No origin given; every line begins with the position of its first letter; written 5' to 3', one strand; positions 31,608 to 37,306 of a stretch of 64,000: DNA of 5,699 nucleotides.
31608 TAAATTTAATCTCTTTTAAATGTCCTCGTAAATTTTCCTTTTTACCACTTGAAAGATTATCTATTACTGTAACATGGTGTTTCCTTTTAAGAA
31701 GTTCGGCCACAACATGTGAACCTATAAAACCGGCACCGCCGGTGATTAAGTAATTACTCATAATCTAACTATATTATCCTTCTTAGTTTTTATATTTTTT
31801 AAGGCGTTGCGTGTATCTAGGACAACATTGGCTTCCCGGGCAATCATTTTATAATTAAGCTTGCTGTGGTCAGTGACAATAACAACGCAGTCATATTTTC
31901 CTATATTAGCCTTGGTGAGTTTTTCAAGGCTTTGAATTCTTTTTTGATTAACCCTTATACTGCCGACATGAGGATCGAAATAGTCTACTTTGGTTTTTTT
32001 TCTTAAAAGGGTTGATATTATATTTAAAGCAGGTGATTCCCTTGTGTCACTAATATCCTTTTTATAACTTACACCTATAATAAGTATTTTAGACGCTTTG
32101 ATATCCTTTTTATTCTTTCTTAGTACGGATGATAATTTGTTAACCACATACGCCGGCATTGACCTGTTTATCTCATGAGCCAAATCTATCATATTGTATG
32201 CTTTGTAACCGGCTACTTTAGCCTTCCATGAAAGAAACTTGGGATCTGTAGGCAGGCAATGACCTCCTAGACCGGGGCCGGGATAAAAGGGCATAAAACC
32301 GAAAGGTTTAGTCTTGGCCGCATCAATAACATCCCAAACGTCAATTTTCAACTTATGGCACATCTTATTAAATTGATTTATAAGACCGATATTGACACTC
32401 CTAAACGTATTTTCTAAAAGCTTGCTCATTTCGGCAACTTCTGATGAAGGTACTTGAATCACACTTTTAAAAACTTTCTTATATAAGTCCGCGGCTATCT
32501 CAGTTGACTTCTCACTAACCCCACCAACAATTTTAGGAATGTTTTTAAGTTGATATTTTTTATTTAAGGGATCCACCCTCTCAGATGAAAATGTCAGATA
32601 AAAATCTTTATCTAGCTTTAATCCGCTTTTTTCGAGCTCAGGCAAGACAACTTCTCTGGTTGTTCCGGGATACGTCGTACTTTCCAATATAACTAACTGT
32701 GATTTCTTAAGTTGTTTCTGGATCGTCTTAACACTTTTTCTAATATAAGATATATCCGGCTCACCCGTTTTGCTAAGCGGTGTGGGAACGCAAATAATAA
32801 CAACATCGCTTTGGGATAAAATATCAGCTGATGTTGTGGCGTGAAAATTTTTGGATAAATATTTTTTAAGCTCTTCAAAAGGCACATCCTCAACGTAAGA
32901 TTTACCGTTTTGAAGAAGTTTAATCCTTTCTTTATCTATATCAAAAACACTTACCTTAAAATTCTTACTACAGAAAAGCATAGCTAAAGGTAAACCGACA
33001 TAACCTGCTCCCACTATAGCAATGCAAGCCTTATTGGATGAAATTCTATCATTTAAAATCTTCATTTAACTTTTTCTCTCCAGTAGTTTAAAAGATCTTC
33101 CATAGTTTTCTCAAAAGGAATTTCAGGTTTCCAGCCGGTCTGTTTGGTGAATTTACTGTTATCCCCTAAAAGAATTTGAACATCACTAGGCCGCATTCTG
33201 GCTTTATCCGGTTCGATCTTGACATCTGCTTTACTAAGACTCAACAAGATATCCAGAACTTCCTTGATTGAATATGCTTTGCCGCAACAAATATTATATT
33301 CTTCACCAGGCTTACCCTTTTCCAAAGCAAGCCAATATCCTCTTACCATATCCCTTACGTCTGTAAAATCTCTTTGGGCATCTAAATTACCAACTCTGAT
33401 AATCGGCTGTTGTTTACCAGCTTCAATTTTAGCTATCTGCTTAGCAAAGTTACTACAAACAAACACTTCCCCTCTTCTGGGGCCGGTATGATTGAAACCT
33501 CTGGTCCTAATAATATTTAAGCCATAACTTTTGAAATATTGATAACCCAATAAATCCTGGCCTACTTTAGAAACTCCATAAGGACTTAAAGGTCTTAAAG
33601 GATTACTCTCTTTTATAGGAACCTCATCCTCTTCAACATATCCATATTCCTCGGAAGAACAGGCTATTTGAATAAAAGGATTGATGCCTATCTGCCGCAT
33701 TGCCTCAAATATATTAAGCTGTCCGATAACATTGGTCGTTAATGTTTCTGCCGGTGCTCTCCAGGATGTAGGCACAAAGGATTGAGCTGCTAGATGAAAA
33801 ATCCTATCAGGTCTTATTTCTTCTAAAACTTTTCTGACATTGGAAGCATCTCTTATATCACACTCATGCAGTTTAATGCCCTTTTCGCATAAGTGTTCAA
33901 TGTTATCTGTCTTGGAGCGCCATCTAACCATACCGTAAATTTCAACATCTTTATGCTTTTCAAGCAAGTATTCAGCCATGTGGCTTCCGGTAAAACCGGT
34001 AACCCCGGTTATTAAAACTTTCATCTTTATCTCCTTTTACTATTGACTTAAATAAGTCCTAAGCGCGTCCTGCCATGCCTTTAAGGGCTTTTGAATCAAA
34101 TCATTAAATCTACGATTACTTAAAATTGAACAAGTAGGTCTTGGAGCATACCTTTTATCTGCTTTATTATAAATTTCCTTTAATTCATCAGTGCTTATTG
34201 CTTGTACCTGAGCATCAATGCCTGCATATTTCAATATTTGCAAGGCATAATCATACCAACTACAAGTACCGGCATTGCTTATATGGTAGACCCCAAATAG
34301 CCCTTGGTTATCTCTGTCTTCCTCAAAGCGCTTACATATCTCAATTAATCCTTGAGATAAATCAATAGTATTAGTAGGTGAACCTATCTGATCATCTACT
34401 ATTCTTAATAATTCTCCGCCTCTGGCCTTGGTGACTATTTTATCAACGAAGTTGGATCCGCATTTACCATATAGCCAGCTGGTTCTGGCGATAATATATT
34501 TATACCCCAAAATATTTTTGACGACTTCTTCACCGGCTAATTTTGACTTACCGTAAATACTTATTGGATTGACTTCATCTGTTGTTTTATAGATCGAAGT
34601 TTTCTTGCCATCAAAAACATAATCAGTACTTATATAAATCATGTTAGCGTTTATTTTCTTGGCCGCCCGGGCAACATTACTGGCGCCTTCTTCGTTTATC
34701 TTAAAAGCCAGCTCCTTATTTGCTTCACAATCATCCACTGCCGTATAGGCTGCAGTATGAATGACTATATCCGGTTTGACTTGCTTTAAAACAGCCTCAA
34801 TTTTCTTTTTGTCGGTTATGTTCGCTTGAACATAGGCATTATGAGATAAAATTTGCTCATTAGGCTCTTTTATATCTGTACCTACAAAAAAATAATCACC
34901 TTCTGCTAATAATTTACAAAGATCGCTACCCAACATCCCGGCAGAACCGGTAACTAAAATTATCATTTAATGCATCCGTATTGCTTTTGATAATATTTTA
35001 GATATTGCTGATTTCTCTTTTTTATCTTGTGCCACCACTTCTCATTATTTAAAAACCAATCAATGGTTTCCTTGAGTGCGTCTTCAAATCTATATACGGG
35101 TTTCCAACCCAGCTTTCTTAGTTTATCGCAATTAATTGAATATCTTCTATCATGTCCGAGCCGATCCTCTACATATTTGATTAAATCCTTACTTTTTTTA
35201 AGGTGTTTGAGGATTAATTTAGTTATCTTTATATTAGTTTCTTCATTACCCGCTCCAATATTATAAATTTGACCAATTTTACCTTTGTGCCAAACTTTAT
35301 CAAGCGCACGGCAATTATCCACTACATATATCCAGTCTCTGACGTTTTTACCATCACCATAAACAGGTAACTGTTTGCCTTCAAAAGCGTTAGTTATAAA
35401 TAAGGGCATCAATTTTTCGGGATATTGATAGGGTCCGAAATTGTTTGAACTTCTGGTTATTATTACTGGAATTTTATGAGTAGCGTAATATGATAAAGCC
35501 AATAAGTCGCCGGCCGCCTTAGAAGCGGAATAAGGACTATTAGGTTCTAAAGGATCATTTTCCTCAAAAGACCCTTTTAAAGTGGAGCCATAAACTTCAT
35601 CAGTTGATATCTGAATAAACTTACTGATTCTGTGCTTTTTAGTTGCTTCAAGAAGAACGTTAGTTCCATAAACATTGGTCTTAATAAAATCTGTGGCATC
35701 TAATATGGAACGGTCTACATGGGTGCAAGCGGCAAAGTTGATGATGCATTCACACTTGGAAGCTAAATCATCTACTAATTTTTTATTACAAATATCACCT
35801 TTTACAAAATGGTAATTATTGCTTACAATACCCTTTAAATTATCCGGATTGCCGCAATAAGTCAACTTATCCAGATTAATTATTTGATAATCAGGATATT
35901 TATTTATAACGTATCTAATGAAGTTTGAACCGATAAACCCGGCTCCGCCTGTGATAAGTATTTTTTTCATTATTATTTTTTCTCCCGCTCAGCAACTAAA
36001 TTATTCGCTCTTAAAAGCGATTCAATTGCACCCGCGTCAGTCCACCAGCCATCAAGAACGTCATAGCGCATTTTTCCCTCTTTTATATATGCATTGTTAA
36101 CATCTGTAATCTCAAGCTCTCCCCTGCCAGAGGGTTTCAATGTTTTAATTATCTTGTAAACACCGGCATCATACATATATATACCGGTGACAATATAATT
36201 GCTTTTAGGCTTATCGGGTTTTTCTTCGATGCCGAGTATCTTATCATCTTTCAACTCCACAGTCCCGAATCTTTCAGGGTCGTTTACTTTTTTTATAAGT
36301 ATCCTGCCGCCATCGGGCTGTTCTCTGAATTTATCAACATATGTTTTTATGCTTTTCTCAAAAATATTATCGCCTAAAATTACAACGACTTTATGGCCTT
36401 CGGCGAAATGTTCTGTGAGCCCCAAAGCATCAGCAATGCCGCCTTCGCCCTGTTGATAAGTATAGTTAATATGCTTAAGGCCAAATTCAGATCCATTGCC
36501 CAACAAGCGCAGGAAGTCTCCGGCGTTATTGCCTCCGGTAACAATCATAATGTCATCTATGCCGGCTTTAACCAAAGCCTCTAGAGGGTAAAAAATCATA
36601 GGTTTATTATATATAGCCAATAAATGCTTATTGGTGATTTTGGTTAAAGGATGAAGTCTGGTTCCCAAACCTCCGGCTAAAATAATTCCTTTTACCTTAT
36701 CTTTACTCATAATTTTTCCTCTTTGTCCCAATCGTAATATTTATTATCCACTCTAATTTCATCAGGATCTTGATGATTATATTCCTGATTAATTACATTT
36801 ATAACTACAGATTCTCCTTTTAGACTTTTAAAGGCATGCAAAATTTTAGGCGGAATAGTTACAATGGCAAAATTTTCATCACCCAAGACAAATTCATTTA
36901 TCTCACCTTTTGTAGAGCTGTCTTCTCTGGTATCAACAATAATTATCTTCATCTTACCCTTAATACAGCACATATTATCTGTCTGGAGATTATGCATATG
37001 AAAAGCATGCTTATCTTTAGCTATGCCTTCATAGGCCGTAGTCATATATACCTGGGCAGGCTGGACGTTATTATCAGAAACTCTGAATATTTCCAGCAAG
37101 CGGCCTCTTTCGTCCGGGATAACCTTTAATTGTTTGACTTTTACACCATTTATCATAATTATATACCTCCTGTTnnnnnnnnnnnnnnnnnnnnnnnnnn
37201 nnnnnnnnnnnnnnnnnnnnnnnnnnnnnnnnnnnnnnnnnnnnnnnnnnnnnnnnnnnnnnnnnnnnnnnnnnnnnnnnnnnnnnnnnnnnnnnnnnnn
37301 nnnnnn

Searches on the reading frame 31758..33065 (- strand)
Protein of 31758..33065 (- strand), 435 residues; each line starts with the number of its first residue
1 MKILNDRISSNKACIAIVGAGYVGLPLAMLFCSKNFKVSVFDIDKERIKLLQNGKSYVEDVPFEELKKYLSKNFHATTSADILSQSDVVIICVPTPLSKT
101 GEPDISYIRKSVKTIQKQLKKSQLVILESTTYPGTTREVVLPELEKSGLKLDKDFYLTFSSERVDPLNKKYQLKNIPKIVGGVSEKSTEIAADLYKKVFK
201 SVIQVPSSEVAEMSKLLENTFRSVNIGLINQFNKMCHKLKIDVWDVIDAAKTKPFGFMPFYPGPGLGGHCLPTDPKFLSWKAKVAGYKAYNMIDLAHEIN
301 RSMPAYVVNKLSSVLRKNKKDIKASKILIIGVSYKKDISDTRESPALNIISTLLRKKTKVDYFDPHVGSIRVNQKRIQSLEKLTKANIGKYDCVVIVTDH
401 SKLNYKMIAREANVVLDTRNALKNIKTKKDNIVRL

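Call 18: search_protein_families(library=pfam, proteins=[window:31758-33065:-], max_evalue=0.00001)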
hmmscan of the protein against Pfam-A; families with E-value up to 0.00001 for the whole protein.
window:31758-33065:- (435 aa): 4 families
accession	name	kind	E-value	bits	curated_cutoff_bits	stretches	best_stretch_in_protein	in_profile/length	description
PF03721.20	UDPG_MGDP_dh_N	-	1.4e-42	145.8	27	1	15-190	3-183/187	UDP-glucose/GDP-mannose dehydrogenase family, NAD binding domain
PF00984.24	UDPG_MGDP_dh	-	4.5e-30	104.1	25.4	1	210-301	2-93/94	UDP-glucose/GDP-mannose dehydrogenase family, central domain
PF03720.21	UDPG_MGDP_dh_C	-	1.2e-22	80.7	30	1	328-423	1-102/103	UDP-glucose/GDP-mannose dehydrogenase family, UDP binding domain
PF03446.21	NAD_binding_2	-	1e-07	32.6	21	1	15-147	2-110/161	NAD binding domain of 6-phosphogluconate dehydrogenase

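Call 33: search_protein_families(library=ncbifam, proteins=[window:31758-33065:-], max_evalue=1e-10)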
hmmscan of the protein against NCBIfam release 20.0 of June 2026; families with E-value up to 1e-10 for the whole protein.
window:31758-33065:- (435 aa): 6 families
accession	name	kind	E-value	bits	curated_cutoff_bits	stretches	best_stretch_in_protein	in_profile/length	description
TIGR03026.1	NDP-sugDHase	subfamily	2.3e-129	431.8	189.8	1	15-420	3-413/413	nucleotide sugar dehydrogenase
NF040825.1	UDPMaNacDH_Arch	equivalog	7.7e-83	278.7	750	1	15-422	3-401/418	UDP-N-acetyl-D-mannosamine dehydrogenase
NF008286.0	PRK11064.1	equivalog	8e-69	232.2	459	1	14-419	5-416/420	UDP-N-acetyl-D-mannosamine dehydrogenase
NF011729.0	PRK15182.1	equivalog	1.8e-67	228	592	1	13-404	7-392/425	Vi polysaccharide biosynthesis UDP-N-acetylglucosamine C-6 dehydrogenase TviB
NF041297.1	UDPGDh_AglM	equivalog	1e-50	172.9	670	1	15-424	3-419/429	UDP-glucose 6-dehydrogenase AglM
NF047673.2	TeichurnBiosyTuaD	equivalog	7.6e-49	167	700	1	15-425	4-417/439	UDP-glucose 6-dehydrogenase TuaD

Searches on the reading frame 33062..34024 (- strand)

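Call 18: search_protein_families(library=pfam, proteins=[window:33062-34024:-], max_evalue=0.00001)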
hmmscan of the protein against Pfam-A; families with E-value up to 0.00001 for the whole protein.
window:33062-34024:- (320 aa): 6 families
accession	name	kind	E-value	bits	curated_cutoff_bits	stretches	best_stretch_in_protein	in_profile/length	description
PF16363.11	GDP_Man_Dehyd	-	2.2e-90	303.9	27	1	4-310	1-331/332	GDP-mannose 4,6 dehydratase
PF01370.27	Epimerase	-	1.1e-60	205.5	20.9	1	3-246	1-240/240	NAD dependent epimerase/dehydratase family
PF02719.21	Polysacc_synt_2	-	5.1e-16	59.2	20.2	1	3-121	1-127/293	Polysaccharide biosynthesis protein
PF04321.23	RmlD_sub_bind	-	4.7e-11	42.7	27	1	1-155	1-131/287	RmlD substrate binding domain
PF01073.25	3Beta_HSD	-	4.1e-10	39.6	22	1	4-119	1-113/280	3-beta hydroxysteroid dehydrogenase/isomerase family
PF07993.18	NAD_binding_4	-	9.1e-08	32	20.1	0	5-45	1-42/258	Male sterility protein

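Call 33: search_protein_families(library=ncbifam, proteins=[window:33062-34024:-], max_evalue=1e-10)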
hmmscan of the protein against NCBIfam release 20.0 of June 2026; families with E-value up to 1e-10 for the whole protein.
window:33062-34024:- (320 aa): 19 families
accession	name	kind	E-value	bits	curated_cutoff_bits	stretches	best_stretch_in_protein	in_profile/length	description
TIGR01472.1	gmd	equivalog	5.9e-62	209.8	415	1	3-314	3-337/342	GDP-mannose 4,6-dehydratase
TIGR04180.1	EDH_00030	hypoth_equivalog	7.4e-55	186.1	475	1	3-301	1-295/297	NAD-dependent 4,6-dehydratase LegB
TIGR01181.1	dTDP_gluc_dehyt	equivalog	2.9e-48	164.6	365.1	1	2-317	1-313/321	dTDP-glucose 4,6-dehydratase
TIGR01179.1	galE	equivalog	3.9e-42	144.3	262.3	1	2-316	1-325/332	UDP-glucose 4-epimerase GalE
TIGR02622.1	CDP_4_6_dhtase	equivalog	3.1e-36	125.2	278.45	1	2-317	6-332/352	CDP-glucose 4,6-dehydratase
NF007490.0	PRK10084.1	subfamily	1.9e-26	92.9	649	1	1-315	1-334/361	dTDP-glucose 4,6-dehydratase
NF007582.0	PRK10217.1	equivalog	3.1e-25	89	698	1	2-311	3-327/355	dTDP-glucose 4,6-dehydratase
NF007956.0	PRK10675.1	subfamily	9.8e-25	87.4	394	1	1-311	1-325/338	UDP-glucose 4-epimerase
NF011728.1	PRK15181.1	equivalog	1.4e-19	70.3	760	1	3-318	18-340/348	Vi polysaccharide biosynthesis UDP-N-acetylglucosaminuronic acid C-4 epimerase TviC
TIGR03466.1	HpnA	hypoth_equivalog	7.6e-18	64.5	367.65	1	1-143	1-132/327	hopanoid-associated sugar epimerase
TIGR02197.1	heptose_epim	equivalog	6.6e-16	58.3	274.6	1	3-271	1-267/316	ADP-glyceromanno-heptose 6-epimerase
NF052578.1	StrlDmthSdmBMthl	equivalog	3.5e-14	53.3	600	1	1-264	1-245/328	sterol demethylase protein SdmB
NF008872.0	PRK11908.1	equivalog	1.5e-13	50.6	294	1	1-319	2-339/349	bifunctional UDP-4-keto-pentose/UDP-xylose synthase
NF043036.1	ErythonDh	equivalog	4e-13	49.3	325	1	1-163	1-163/321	D-erythronate dehydrogenase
NF042423.1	oxyalk_red_Shew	equivalog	1.8e-12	47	580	1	2-153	10-149/331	2-alkyl-3-oxoalkanoate reductase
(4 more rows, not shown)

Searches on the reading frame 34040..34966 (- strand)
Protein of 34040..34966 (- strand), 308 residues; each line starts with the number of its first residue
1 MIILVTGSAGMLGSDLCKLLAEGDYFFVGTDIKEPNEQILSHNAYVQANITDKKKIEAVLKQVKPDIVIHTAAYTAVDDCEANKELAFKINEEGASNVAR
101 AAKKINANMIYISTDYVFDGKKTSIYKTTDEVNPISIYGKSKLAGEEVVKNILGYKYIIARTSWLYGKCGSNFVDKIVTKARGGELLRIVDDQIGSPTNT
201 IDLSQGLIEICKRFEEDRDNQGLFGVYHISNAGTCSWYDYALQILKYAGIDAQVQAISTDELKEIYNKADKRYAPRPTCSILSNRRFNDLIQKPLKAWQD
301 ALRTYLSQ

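Call 18: search_protein_families(library=pfam, proteins=[window:34040-34966:-], max_evalue=0.00001)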
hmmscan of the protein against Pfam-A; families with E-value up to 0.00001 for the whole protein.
window:34040-34966:- (308 aa): 6 families
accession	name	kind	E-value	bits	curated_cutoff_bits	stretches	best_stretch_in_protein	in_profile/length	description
PF04321.23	RmlD_sub_bind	-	6.1e-89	298.3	27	1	1-307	1-283/287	RmlD substrate binding domain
PF01370.27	Epimerase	-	7.3e-31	107.8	20.9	1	3-180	1-188/240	NAD dependent epimerase/dehydratase family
PF16363.11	GDP_Man_Dehyd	-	5.7e-19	69.2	27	1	4-166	1-181/332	GDP-mannose 4,6 dehydratase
PF02719.21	Polysacc_synt_2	-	2.4e-15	56.9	20.2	1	3-151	1-151/293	Polysaccharide biosynthesis protein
PF01073.25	3Beta_HSD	-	3.6e-14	52.9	22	1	4-253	1-273/280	3-beta hydroxysteroid dehydrogenase/isomerase family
PF07993.18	NAD_binding_4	-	3.1e-07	30.2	20.1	1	62-168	88-210/258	Male sterility protein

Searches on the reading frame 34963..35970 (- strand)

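Call 18: search_protein_families(library=pfam, proteins=[window:34963-35970:-], max_evalue=0.00001)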
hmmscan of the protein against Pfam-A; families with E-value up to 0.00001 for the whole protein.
window:34963-35970:- (335 aa): 6 families
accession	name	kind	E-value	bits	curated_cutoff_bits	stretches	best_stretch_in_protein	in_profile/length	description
PF16363.11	GDP_Man_Dehyd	-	4.3e-74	250.4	27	1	5-302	1-332/332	GDP-mannose 4,6 dehydratase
PF01370.27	Epimerase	-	1.9e-62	211.3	20.9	1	4-239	1-240/240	NAD dependent epimerase/dehydratase family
PF01073.25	3Beta_HSD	-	1.5e-20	73.9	22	1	5-216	1-218/280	3-beta hydroxysteroid dehydrogenase/isomerase family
PF04321.23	RmlD_sub_bind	-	1.1e-17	64.5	27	1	3-304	2-283/287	RmlD substrate binding domain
PF02719.21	Polysacc_synt_2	-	6.1e-17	62.2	20.2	1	4-253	1-243/293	Polysaccharide biosynthesis protein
PF07993.18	NAD_binding_4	-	1.9e-12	47.3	20.1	1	6-176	1-206/258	Male sterility protein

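Call 33: search_protein_families(library=ncbifam, proteins=[window:34963-35970:-], max_evalue=1e-10)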
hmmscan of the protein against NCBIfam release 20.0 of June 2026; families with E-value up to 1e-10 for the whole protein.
window:34963-35970:- (335 aa): 18 families
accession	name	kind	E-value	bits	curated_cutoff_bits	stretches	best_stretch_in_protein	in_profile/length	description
TIGR01181.1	dTDP_gluc_dehyt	equivalog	4.6e-137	456.4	365.1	1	3-316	1-321/321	dTDP-glucose 4,6-dehydratase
NF007490.0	PRK10084.1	subfamily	5e-95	318.5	649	1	3-324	2-352/361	dTDP-glucose 4,6-dehydratase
NF007582.0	PRK10217.1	equivalog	5.2e-89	298.8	698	1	1-320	1-345/355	dTDP-glucose 4,6-dehydratase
TIGR04180.1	EDH_00030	hypoth_equivalog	2.7e-47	161.3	475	1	4-263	1-262/297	NAD-dependent 4,6-dehydratase LegB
TIGR01179.1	galE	equivalog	7e-35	120.4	262.3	1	3-309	1-328/332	UDP-glucose 4-epimerase GalE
TIGR02197.1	heptose_epim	equivalog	1.2e-28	100.2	274.6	1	4-270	1-272/316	ADP-glyceromanno-heptose 6-epimerase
TIGR02622.1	CDP_4_6_dhtase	equivalog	2.7e-27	95.8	278.45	1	2-321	5-345/352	CDP-glucose 4,6-dehydratase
NF007956.0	PRK10675.1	subfamily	6.7e-23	81.3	394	1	3-308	2-331/338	UDP-glucose 4-epimerase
NF011728.1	PRK15181.1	equivalog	6.4e-16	58.3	760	1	2-309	16-340/348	Vi polysaccharide biosynthesis UDP-N-acetylglucosaminuronic acid C-4 epimerase TviC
NF008872.0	PRK11908.1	equivalog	1.1e-15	57.6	294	1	1-308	1-337/349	bifunctional UDP-4-keto-pentose/UDP-xylose synthase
NF047922.1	GDPFucSynFcl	equivalog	2.8e-15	56.5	500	1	93-311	75-306/308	GDP-L-fucose synthase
TIGR03466.1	HpnA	hypoth_equivalog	3e-15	55.9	367.65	1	3-242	2-232/327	hopanoid-associated sugar epimerase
TIGR01214.1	rmlD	equivalog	7.7e-15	54.7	224.05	1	3-179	1-152/285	dTDP-4-dehydrorhamnose reductase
NF042422.1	oxyalk_red_OleD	equivalog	8.5e-15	54.9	580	1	3-223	2-211/329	2-alkyl-3-oxoalkanoate reductase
NF043036.1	ErythonDh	equivalog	4.1e-14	52.5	325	1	3-161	2-163/321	D-erythronate dehydrogenase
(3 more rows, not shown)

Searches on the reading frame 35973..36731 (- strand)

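Call 18: search_protein_families(library=pfam, proteins=[window:35973-36731:-], max_evalue=0.00001)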
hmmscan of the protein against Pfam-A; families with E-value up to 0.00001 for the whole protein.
window:35973-36731:- (252 aa): 2 families
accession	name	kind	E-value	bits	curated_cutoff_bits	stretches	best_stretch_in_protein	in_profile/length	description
PF00483.29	NTP_transferase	-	1.5e-57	195.4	21.2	1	14-247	1-243/245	Nucleotidyl transferase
PF12804.13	NTP_transf_3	-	2.4e-09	38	27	1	15-139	1-115/160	MobA-like NTP transferase domain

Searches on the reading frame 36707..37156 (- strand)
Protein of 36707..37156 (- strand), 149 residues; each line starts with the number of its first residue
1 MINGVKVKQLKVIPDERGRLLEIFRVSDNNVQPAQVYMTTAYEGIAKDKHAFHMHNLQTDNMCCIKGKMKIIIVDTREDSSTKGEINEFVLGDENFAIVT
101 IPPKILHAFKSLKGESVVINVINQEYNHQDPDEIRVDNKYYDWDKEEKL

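Call 18: search_protein_families(library=pfam, proteins=[window:36707-37156:-], max_evalue=0.00001)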
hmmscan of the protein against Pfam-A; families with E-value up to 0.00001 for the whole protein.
window:36707-37156:- (149 aa): 3 families
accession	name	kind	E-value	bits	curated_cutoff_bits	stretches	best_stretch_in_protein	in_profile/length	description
PF00908.23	dTDP_sugar_isom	-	6.7e-17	62.2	27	1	2-139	4-146/168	dTDP-4-dehydrorhamnose 3,5-epimerase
PF14667.12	Polysacc_synt_C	-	3e-09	37.4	28.7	1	15-133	3-110/111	Polysaccharide biosynthesis C-terminal domain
PF05523.17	FdtA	-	2.1e-08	34.5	23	1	4-130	2-118/131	WxcM-like, C-terminal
